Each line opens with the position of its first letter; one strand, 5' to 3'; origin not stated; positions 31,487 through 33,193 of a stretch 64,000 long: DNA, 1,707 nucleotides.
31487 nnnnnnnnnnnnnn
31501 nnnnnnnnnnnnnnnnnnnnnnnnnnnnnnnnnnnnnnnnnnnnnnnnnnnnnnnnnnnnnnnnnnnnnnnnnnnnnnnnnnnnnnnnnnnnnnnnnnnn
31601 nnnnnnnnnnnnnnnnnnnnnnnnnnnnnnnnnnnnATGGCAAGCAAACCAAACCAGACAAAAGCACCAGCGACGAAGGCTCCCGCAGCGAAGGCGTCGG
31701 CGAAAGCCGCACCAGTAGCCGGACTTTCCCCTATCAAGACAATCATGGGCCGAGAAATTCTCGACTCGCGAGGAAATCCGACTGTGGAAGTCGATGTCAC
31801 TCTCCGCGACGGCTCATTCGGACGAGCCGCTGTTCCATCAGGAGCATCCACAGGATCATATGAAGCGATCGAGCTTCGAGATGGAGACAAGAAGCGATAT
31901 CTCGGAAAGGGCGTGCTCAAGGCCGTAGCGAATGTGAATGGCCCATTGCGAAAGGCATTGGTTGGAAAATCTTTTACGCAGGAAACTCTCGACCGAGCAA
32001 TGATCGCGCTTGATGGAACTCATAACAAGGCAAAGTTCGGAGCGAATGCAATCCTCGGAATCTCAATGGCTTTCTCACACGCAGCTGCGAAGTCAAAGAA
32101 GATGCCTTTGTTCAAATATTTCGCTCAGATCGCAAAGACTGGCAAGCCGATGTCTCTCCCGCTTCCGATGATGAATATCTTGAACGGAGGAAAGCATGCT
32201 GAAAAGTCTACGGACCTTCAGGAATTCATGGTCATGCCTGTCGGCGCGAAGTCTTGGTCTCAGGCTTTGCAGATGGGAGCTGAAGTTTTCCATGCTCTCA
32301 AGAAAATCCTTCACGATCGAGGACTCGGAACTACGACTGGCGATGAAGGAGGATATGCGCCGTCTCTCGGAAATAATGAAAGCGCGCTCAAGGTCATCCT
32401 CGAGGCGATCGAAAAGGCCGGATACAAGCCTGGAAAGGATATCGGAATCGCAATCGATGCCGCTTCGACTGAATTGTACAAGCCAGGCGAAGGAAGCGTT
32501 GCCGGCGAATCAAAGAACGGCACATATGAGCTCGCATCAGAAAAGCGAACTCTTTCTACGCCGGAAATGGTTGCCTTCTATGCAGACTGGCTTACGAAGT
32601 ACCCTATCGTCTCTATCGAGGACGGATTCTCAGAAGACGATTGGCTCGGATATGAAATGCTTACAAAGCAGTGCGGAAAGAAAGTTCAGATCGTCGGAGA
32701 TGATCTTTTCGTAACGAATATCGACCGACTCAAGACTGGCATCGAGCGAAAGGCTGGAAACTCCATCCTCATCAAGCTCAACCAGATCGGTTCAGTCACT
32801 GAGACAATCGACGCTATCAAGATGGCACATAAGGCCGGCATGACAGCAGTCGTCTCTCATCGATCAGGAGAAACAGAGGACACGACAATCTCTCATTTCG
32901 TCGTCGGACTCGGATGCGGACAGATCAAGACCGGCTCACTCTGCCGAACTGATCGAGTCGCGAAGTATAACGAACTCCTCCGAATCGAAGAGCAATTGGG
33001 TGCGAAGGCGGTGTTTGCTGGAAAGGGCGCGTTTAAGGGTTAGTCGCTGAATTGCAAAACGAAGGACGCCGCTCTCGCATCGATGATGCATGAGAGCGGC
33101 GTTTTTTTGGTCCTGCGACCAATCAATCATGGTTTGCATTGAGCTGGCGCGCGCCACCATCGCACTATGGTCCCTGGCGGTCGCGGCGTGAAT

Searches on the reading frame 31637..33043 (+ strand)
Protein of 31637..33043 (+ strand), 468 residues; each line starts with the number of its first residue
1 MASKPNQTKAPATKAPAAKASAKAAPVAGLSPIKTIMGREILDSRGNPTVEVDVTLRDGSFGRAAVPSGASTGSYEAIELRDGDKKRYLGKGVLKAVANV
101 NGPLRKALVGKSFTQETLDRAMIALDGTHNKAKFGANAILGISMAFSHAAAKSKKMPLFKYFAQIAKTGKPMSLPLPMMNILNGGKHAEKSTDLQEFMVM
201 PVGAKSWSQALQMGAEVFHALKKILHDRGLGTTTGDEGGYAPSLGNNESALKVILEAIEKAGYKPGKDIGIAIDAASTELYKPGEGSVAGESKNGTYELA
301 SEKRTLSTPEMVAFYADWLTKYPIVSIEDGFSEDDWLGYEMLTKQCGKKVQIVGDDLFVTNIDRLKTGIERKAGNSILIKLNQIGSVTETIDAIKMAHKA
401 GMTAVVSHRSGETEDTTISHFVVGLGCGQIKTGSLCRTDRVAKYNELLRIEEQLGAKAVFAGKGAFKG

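Call 6: search_protein_families(library=pfam, proteins=[window:31637-33043:+])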
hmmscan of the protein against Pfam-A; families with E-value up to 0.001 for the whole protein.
window:31637-33043:+ (468 aa): 4 families
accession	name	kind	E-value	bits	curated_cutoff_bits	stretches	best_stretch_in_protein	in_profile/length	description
PF00113.28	Enolase_C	-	2e-124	415.1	21.5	1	172-466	2-293/296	Enolase, C-terminal TIM barrel domain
PF03952.21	Enolase_N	-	3.9e-56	189.3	35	1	33-161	1-130/131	Enolase, N-terminal domain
PF07476.17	MAAL_C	-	9.6e-07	28.7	27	1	344-425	134-214/249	Methylaspartate ammonia-lyase C-terminus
PF13378.12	MR_MLE_C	-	2.5e-05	24.5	29.4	1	310-406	58-152/219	Enolase C-terminal domain-like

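Call 9: find_homologous_proteins(query=window:31637-33043:+)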
Query window:31637-33043:+ (468 aa): 8000 proteins with E <= 0.001 among 8000 candidates; the best 120 are listed.
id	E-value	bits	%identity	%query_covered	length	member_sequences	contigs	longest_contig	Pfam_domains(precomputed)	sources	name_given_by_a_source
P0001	1.7e-281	952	94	99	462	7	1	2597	PF03952.22,PF00113.29,PF07476.18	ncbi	-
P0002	1.3e-269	913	91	98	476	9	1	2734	PF03952.22,PF00113.29,PF07476.18,PF13378.13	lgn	-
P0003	1.8e-267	906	88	99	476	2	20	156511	PF03952.22,PF00113.29,PF07476.18,PF13378.13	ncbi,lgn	-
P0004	9.7e-267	903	90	97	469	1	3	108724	PF03952.22,PF00113.29,PF07476.18,PF13378.13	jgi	jgi:enolase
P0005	1.5e-264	896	88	99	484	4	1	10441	PF03952.22,PF00113.29,PF07476.18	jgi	jgi:enolase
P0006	1.2e-263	893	90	95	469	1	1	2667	PF03952.22,PF00113.29,PF07476.18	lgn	-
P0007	4.0e-263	891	91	94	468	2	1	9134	PF03952.22,PF00113.29,PF07476.18,PF13378.13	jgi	-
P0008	9.0e-262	887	92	94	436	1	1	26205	PF03952.22,PF00113.29,PF07476.18,PF13378.13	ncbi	-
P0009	4.3e-258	875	90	94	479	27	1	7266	PF03952.22,PF00113.29,PF13378.13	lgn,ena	-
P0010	2.2e-257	872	86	100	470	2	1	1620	PF03952.22,PF00113.29,PF13378.13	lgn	-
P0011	6.8e-257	871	87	100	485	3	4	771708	PF03952.22,PF00113.29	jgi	jgi:enolase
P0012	4.0e-256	868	86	100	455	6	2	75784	PF03952.22,PF00113.29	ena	-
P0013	4.3e-255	865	88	94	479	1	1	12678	PF03952.22,PF00113.29,PF07476.18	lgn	-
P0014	2.0e-254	863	87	97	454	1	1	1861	PF03952.22,PF00113.29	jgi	jgi:enolase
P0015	2.0e-254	863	82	100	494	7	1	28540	PF03952.22,PF00113.29,PF13378.13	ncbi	-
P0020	4.3e-252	855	82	100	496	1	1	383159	PF03952.22,PF00113.29,PF13378.13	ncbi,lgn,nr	ncbi:MAG: phosphopyruvate hydratase [Candidatus Pacebacteria bacterium]|nr:phosphopyruvate hydratase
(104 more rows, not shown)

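Call 14: find_related_loci(query=window:31637-33043:+, collection=genome_contigs, flank=10000)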
Query window:31637-33043:+ (468 aa) in genome_contigs; peptide patterns used: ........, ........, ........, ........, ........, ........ (x = any residue, [..] = any of these).
600 stretches matched a pattern (row limit reached: there are more); 555 encode a relative of the query (tblastn E <= 1e-3); the best 80 are kept; 80 distinct loci.
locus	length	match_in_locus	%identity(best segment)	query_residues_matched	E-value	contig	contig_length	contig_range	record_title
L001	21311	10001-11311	85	29-468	0e+0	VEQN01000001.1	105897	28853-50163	MAG: Candidatus Taylorbacteria bacterium isolate ZLKRG15 NODE_61_length_105897_cov_4.958334, whole genome shotgun sequen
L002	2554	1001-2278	71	30-467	0e+0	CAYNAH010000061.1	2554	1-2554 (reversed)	MAG TPA_asm: uncultured Candidatus Saccharibacteria bacterium isolate SRP342105_co1_464 genome assembly, contig: NODE_64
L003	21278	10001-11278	71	30-467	0e+0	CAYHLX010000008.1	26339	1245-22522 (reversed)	MAG TPA_asm: uncultured Candidatus Saccharibacteria bacterium isolate ERP119705_co13_651 genome assembly, contig: NODE_2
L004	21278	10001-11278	70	30-467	0e+0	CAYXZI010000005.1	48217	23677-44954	MAG TPA_asm: uncultured Candidatus Saccharibacteria bacterium isolate SRP219642_co4_163 genome assembly, contig: NODE_10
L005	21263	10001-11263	70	33-466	0e+0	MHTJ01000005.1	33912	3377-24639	MAG: Candidatus Vogelbacteria bacterium RIFOXYD1_FULL_44_32 rifoxyd1_full_scaffold_765, whole genome shotgun sequence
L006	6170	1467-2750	66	27-467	0e+0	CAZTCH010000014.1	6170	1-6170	MAG TPA_asm: uncultured Candidatus Saccharibacteria bacterium isolate SRP286056_co1_73 genome assembly, contig: NODE_180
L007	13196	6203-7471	63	30-466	3e-180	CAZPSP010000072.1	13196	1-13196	MAG TPA_asm: uncultured Dehalococcoidaceae bacterium isolate binchicken_co43_185 genome assembly, contig: NODE_8449_leng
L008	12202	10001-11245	65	33-460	2e-180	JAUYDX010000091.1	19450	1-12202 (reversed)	MAG: Candidatus Omnitrophota bacterium isolate C20_metabat.bin.76_sub C20_k141_88408, whole genome shotgun sequence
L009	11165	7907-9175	62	30-466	1e-178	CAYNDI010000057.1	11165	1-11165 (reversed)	MAG TPA_asm: uncultured Dehalococcoidaceae bacterium isolate SRP185410_co2_273 genome assembly, contig: NODE_7549_length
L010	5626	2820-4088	61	30-466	1e-179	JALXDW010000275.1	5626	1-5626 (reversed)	MAG: Chromatiales bacterium isolate T2_metabat2_scaf2bin.334 T2_NODE_27968_length_5626_cov_1.194581, whole genome shotgu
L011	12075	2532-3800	61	30-466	9e-176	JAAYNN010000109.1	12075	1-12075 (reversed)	MAG: Dehalococcoidales bacterium isolate AS21ysBPME_190 120753_AS21, whole genome shotgun sequence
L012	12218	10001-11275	61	27-466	7e-174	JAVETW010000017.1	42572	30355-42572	MAG: Thiomicrospira sp. isolate BF2_24 NODE_366_length_42572_cov_3.432675_Biofilm2, whole genome shotgun sequence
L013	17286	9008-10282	61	30-466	3e-172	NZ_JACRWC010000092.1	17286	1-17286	Lentihominibacter faecis strain BX16 BX-16_ctg00059, whole genome shotgun sequence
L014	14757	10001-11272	59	30-467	1e-171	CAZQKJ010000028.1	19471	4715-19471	MAG TPA_asm: uncultured Granulosicoccaceae bacterium isolate SRP114822_co1_1 genome assembly, contig: NODE_636_length_19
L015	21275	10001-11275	62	27-466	8e-172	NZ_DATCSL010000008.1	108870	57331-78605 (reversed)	MAG: Thiomicrospira sp. isolate SMAG_U7304 k141_127657, whole genome shotgun sequence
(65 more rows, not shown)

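Call 22: find_encoding_contigs(protein=P0011, flank=10000, max_places=2)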
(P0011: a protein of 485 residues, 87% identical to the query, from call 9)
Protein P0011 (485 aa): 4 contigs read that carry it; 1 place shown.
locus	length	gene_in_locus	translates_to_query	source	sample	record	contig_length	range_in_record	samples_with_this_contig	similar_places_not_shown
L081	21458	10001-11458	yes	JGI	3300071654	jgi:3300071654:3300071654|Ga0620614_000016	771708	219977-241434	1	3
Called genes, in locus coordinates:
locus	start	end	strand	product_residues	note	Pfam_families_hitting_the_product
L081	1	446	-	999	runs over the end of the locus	PF04313:HSDR_N, PF04851:ResIII, PF18766:SWI2_SNF2, PF22679:T1R_D3-like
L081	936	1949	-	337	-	-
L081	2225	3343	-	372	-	PF05496:RuvB_N (weak), PF13177:DNA_pol3_delta2 (weak), PF00004:AAA, PF13177:DNA_pol3_delta2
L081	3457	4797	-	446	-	PF22648:SET7_N (faint)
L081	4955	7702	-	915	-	PF00690:Cation_ATPase_N, PF00122:E1-E2_ATPase, PF13246:Cation_ATPase, PF00702:Hydrolase, PF00689:Cation_ATPase_C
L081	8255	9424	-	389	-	PF01207:Dus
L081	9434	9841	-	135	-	-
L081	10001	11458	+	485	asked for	PF03952:Enolase_N, PF00113:Enolase_C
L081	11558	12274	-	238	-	-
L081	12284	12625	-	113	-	-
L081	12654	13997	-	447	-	-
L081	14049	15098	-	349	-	PF00482:T2SSF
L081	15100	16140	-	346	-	PF00437:T2SSE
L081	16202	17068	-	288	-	PF01509:TruB_N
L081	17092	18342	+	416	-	PF13393:tRNA-synt_His, PF00587:tRNA-synt_2b, PF03129:HGTP_anticodon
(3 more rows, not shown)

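Call 23: find_encoding_contigs(protein=P0020, flank=10000, max_places=2)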
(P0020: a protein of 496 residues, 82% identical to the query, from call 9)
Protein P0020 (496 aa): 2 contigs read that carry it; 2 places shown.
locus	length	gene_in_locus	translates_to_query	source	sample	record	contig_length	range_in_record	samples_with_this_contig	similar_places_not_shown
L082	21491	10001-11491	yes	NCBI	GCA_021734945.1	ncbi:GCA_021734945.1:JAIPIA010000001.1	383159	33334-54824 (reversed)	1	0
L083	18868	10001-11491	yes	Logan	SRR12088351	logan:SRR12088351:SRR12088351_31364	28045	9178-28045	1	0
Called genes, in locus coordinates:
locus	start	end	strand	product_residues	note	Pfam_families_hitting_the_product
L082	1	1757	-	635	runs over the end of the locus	PF00122:E1-E2_ATPase, PF00702:Hydrolase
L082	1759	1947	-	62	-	-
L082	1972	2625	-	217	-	PF13462:Thioredoxin_4, PF01323:DSBA, PF13743:Thioredoxin_5 (faint)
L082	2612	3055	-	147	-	PF02600:DsbB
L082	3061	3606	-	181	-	-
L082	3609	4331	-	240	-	PF13462:Thioredoxin_4, PF13098:Thioredoxin_2 (weak), PF01323:DSBA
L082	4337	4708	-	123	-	PF03713:DUF305, PF13628:DUF4142 (weak)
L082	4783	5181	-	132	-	-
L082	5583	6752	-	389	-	PF05496:RuvB_N (weak), PF13177:DNA_pol3_delta2 (weak), PF13401:AAA_22 (faint), PF00004:AAA, PF07728:AAA_5 (faint), PF13177:DNA_pol3_delta2, PF22608:DNAX_ATPase_lid (faint)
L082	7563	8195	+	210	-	-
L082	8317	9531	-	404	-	PF01207:Dus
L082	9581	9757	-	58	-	-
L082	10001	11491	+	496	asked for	PF03952:Enolase_N, PF00113:Enolase_C, PF13378:MR_MLE_C (weak)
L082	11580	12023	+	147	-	-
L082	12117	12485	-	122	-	-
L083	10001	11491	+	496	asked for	PF03952:Enolase_N, PF00113:Enolase_C, PF13378:MR_MLE_C (weak)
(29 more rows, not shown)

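Call 24: find_encoding_contigs(protein=P0003, flank=10000, max_places=2)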
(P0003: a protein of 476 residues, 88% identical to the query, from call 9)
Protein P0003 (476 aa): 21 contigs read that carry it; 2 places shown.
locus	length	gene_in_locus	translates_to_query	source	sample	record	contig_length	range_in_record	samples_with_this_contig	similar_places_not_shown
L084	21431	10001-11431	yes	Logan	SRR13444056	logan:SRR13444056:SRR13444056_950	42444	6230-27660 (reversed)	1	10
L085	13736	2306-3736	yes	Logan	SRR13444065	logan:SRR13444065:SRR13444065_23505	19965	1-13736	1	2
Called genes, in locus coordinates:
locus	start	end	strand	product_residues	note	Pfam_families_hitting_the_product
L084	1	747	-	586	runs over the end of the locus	PF01580:FtsK_SpoIIIE (faint), PF01935:DUF87, PF05872:HerA_C (faint), PF10412:TrwB_AAD_bind (weak)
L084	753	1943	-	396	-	-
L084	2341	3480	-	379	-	PF05496:RuvB_N (weak), PF13177:DNA_pol3_delta2 (weak), PF00004:AAA, PF13173:AAA_14 (weak), PF13401:AAA_22 (faint), PF13177:DNA_pol3_delta2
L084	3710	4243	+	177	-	-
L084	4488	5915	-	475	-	PF01207:Dus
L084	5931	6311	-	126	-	PF00072:Response_reg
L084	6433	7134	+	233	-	-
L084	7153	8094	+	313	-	PF02518:HATPase_c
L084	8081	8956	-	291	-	PF01479:S4, PF01728:FtsJ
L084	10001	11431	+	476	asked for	PF03952:Enolase_N, PF00113:Enolase_C, PF13378:MR_MLE_C (weak), PF07476:MAAL_C (weak)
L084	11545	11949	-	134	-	-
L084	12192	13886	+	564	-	PF01676:Metalloenzyme, PF06415:iPGM_N, PF01663:Phosphodiest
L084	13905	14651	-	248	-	-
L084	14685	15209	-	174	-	-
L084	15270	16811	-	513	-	-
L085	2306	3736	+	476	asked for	PF03952:Enolase_N, PF00113:Enolase_C, PF13378:MR_MLE_C (weak), PF07476:MAAL_C (weak)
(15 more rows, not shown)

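Call 29: find_encoding_contigs(protein=P0001, flank=10000, max_places=1)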
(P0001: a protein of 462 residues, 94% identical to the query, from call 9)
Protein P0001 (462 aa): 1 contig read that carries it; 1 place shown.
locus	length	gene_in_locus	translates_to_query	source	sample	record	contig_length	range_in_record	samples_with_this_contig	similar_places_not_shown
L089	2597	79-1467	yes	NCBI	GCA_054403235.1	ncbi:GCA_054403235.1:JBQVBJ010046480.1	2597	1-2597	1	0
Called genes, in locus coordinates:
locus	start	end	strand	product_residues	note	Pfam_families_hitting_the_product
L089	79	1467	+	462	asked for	PF03952:Enolase_N, PF00113:Enolase_C, PF07476:MAAL_C (weak)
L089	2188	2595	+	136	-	?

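Call 46: predict_structure(alignment_id=A2)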
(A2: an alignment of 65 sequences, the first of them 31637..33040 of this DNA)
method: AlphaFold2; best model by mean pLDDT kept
length: 468 residues; sequences in the alignment: 65
mean_pLDDT: 84.2   pTM: 0.84
mean pLDDT of the five models: 84.2, 83.6, 82.5, 82.3, 81.4
residues with pLDDT >= 90: 248; 70-90: 140; 50-70: 50; < 50: 30
segments of 3 or more residues with pLDDT < 50: 1-3, 5-26
pLDDT, mean of each block of 10 residues (from residue 1): 38 37 53 96 78 97 79 56 60 87 98 97 88 84 96 96 90 91 82 91 94 95 96 82 91 98 96 90 90 92 95 96 94 92 94 73 84 88 82 89 76 74 88 65 87 92 71
secondary structure, 60 per line:
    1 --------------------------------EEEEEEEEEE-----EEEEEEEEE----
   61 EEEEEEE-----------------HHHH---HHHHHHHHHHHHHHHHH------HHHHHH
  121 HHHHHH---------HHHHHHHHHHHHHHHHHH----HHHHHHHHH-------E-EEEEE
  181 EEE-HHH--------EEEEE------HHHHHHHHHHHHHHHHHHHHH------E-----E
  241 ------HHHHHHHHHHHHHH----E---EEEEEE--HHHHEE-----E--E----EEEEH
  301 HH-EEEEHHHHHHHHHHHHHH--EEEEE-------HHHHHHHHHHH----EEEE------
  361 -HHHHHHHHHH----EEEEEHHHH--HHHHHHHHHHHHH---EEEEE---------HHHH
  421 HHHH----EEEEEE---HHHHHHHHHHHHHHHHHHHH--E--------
elements in order: E33-42 E48-56 E61-67 H85-88 H92-108 H115-126 H136-153 H158-166 E176-183 E196-200 H207-227 H247-260 E269-274 H277-280 E296-299 E304-307 H308-321 E324-328 H336-346 E351-354 H362-371 E376-380 H381-384 H387-399 E403-407 H417-424 E429-434 H438-457

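Call 61: search_solved_structures(query=window:31637-33040:+, max_evalue=1e-100, show_alignments=0)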
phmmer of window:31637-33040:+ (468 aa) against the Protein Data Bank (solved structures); distinct sequences matched with E-value up to 1e-100: 67 (the best 60 are shown).
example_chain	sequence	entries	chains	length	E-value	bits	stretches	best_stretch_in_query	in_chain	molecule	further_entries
4yws_A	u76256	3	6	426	8.9e-160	535.8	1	33-467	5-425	Enolase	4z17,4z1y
1iyx_A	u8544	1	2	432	8e-157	526.1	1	32-466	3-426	ENOLASE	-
4a3r_A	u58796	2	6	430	1e-156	525.7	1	35-466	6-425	ENOLASE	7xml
6d3q_A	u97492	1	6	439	1.8e-154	518.3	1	30-468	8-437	Enolase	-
6bfy_A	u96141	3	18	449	2.2e-154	518.1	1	29-468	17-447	Enolase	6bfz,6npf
3h8a_A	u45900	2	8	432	2.5e-154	517.8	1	31-468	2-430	Enolase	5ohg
1e9i_A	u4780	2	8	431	4.5e-154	517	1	33-468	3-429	ENOLASE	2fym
9no2_A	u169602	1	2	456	2.7e-149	501.3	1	31-466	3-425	Enolase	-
3tqp_A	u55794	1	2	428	5.2e-149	500.3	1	33-466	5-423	Enolase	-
3uj2_A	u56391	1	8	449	3e-147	494.5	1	33-463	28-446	Enolase 1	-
4mks_A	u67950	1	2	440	1e-146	492.8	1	31-466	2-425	Enolase 2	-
4rop_A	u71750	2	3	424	9e-146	489.7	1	33-463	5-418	Enolase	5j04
1w6t_A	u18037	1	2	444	1.9e-144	485.3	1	31-466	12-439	ENOLASE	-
5boe_A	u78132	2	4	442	1.6e-143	482.3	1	34-465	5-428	Enolase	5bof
3zlh_A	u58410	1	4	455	5.6e-143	480.5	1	30-466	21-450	ENOLASE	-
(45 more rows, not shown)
